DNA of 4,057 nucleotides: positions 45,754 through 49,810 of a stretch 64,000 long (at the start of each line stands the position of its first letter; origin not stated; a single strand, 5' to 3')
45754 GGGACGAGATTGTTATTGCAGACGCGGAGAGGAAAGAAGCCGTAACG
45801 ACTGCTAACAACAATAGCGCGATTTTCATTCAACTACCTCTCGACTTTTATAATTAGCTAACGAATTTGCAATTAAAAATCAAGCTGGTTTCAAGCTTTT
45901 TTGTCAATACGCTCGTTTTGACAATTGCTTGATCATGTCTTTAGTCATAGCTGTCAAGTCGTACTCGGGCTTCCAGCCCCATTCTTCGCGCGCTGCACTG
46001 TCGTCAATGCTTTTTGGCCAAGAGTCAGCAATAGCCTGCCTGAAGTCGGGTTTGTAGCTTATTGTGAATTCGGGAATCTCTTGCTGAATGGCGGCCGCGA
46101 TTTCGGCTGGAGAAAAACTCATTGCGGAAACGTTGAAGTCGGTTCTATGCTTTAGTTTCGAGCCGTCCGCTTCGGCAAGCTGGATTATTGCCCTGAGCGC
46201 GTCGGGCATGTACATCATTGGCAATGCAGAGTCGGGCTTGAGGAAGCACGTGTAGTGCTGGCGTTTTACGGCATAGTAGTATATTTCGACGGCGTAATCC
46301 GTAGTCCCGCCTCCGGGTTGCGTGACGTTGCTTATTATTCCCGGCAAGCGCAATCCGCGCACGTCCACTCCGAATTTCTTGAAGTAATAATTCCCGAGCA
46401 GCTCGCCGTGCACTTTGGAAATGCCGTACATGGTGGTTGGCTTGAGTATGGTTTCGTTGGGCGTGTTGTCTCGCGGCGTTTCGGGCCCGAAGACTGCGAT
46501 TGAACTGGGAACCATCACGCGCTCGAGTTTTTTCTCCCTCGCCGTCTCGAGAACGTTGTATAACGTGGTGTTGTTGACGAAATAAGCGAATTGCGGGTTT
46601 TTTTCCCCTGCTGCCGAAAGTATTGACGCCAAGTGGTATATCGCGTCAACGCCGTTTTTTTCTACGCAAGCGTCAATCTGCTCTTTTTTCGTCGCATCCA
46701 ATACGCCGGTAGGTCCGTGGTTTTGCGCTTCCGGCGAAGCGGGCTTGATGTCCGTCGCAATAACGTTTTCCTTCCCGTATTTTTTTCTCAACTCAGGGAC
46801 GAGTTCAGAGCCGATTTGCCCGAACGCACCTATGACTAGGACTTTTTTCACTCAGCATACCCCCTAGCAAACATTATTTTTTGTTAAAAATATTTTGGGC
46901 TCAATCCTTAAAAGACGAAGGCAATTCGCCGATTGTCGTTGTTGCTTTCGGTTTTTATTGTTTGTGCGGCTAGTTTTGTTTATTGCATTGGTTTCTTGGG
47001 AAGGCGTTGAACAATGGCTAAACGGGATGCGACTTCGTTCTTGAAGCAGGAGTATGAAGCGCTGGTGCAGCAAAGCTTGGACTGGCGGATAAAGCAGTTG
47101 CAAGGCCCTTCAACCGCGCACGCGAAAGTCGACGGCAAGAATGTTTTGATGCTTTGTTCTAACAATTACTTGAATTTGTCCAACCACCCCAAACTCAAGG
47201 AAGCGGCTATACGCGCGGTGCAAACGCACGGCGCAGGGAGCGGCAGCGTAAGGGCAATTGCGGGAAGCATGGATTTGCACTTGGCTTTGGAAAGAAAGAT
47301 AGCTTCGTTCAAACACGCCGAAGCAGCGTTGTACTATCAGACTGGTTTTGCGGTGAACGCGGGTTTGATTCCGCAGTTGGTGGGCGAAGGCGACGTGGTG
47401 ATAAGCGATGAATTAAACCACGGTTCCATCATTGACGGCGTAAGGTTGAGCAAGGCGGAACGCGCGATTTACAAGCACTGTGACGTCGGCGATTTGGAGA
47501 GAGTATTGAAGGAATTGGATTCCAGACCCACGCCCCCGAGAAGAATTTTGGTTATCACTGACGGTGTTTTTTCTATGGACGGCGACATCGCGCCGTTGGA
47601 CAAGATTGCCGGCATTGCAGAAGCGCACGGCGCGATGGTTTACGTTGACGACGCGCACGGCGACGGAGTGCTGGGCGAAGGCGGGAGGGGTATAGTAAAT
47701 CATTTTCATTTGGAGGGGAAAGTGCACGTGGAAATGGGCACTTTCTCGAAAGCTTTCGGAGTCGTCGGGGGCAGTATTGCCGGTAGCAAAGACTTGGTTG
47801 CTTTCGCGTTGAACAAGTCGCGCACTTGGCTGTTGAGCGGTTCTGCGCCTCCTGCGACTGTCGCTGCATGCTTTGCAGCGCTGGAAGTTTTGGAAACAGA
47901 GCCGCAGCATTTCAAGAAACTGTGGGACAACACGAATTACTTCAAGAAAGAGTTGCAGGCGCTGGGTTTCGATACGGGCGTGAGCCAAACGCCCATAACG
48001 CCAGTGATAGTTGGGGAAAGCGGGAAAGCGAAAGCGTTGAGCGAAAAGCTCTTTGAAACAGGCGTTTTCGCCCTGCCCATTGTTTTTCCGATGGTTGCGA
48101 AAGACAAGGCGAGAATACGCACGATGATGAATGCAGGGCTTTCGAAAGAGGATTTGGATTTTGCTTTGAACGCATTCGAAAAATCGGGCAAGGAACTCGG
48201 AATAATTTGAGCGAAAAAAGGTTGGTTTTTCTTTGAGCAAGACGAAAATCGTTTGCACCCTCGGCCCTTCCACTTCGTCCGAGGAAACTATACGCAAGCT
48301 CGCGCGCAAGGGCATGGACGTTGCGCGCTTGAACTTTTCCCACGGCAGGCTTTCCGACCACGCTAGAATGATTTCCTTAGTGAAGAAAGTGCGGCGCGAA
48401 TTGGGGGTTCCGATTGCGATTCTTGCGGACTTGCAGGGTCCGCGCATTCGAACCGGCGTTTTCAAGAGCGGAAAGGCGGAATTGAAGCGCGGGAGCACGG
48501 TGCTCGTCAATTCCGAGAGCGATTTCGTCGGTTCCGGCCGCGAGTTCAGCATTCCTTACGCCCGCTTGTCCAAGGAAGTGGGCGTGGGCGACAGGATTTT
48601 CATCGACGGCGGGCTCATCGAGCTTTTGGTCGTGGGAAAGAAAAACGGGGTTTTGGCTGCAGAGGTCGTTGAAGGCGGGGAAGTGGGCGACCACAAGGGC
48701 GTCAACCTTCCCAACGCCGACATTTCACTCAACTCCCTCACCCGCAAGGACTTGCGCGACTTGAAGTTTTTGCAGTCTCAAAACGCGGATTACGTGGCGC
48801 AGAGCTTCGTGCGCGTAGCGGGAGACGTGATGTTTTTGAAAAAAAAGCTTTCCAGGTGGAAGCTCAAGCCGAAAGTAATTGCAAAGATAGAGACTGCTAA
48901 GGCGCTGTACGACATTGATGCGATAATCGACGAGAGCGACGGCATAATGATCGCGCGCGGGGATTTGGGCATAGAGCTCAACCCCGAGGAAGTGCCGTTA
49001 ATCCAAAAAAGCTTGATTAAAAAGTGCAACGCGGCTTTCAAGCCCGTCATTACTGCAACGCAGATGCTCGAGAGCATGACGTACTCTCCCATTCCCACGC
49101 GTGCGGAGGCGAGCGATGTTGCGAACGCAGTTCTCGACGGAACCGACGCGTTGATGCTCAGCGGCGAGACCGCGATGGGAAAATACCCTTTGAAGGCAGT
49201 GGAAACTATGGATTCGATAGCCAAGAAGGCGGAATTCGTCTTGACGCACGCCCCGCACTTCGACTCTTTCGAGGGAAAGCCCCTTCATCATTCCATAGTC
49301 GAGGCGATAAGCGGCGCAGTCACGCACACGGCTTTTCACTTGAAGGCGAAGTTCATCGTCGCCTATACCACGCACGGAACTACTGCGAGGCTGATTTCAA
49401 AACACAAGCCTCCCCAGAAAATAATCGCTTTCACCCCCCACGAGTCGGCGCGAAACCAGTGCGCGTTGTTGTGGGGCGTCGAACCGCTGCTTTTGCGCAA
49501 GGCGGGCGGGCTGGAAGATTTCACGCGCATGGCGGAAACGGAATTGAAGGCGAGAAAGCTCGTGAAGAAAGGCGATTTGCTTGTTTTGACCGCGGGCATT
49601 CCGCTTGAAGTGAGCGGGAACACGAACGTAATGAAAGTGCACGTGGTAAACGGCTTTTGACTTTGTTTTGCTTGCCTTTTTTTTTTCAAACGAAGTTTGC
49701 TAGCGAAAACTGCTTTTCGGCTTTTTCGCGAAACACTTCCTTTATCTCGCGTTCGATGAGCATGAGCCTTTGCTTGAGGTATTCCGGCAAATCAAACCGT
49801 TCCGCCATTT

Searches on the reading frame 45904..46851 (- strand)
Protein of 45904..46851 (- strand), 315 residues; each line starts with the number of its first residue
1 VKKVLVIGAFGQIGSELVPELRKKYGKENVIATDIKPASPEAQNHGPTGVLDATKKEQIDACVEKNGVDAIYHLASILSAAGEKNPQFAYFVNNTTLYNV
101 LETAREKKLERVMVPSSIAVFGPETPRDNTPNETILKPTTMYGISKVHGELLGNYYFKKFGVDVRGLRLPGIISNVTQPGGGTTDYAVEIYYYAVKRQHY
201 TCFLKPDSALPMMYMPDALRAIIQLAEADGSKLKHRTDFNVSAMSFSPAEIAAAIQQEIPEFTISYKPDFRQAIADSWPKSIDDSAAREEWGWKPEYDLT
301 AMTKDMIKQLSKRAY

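Call 48: search_protein_families(library=pfam, proteins=[window:45904-46851:-], max_evalue=0.00001)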
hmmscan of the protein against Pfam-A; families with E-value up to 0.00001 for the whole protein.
window:45904-46851:- (315 aa): 4 families
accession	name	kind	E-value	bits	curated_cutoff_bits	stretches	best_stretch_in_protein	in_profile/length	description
PF01370.27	Epimerase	-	2.1e-25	90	20.9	1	4-231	1-230/240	NAD dependent epimerase/dehydratase family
PF16363.11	GDP_Man_Dehyd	-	4.5e-16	59.7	27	1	5-306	1-332/332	GDP-mannose 4,6 dehydratase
PF04321.23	RmlD_sub_bind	-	5.3e-12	45.8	27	1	3-151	2-134/287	RmlD substrate binding domain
PF01073.25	3Beta_HSD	-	1.9e-08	34.1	22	1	5-130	1-129/280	3-beta hydroxysteroid dehydrogenase/isomerase family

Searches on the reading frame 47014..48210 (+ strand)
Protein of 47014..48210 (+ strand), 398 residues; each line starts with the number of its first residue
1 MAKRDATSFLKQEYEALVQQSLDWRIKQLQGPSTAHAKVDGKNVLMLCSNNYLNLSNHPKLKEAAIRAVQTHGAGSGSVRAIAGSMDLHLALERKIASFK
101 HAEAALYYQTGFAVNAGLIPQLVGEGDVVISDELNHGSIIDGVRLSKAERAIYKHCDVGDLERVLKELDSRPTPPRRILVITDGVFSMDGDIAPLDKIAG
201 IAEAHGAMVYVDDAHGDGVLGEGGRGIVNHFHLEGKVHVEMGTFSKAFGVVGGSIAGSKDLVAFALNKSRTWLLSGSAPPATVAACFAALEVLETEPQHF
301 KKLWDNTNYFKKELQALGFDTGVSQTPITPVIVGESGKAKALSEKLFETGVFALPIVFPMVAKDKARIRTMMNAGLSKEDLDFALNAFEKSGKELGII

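Call 48: search_protein_families(library=pfam, proteins=[window:47014-48210:+], max_evalue=0.00001)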
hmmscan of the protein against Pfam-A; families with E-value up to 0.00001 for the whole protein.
window:47014-48210:+ (398 aa): 1 family
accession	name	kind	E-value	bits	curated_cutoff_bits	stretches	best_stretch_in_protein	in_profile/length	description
PF00155.27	Aminotran_1_2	-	8.2e-58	196.7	19.7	1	43-387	2-360/361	Aminotransferase class I and II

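Call 63: find_encoding_contigs(protein=window:47014-48210:+, flank=2000, max_places=3)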
Protein window:47014-48210:+ (398 aa): no gene with exactly this product is on record in the collection.

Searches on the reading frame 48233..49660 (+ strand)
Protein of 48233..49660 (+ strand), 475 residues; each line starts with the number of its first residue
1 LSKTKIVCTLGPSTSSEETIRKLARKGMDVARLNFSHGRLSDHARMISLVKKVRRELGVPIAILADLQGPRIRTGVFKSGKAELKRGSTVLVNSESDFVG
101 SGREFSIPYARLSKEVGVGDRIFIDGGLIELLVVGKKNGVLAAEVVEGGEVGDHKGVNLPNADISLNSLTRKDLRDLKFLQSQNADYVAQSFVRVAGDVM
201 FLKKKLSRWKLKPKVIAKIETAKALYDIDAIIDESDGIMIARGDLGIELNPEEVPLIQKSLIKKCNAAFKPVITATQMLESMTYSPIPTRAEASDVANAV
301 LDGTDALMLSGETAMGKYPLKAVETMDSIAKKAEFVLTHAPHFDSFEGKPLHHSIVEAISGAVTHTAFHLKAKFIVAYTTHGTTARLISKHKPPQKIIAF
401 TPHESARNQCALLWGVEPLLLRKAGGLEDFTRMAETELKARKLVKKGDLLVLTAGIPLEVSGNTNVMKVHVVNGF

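Call 48: search_protein_families(library=pfam, proteins=[window:48233-49660:+], max_evalue=0.00001)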
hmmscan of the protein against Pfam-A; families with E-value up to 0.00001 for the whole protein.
window:48233-49660:+ (475 aa): 2 families
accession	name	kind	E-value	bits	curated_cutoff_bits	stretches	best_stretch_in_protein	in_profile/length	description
PF00224.27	PK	-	1.7e-112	376.2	30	1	2-323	2-328/328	Pyruvate kinase, barrel domain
PF02887.21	PK_C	-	1.1e-34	119.3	28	1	357-470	1-114/114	Pyruvate kinase, alpha/beta domain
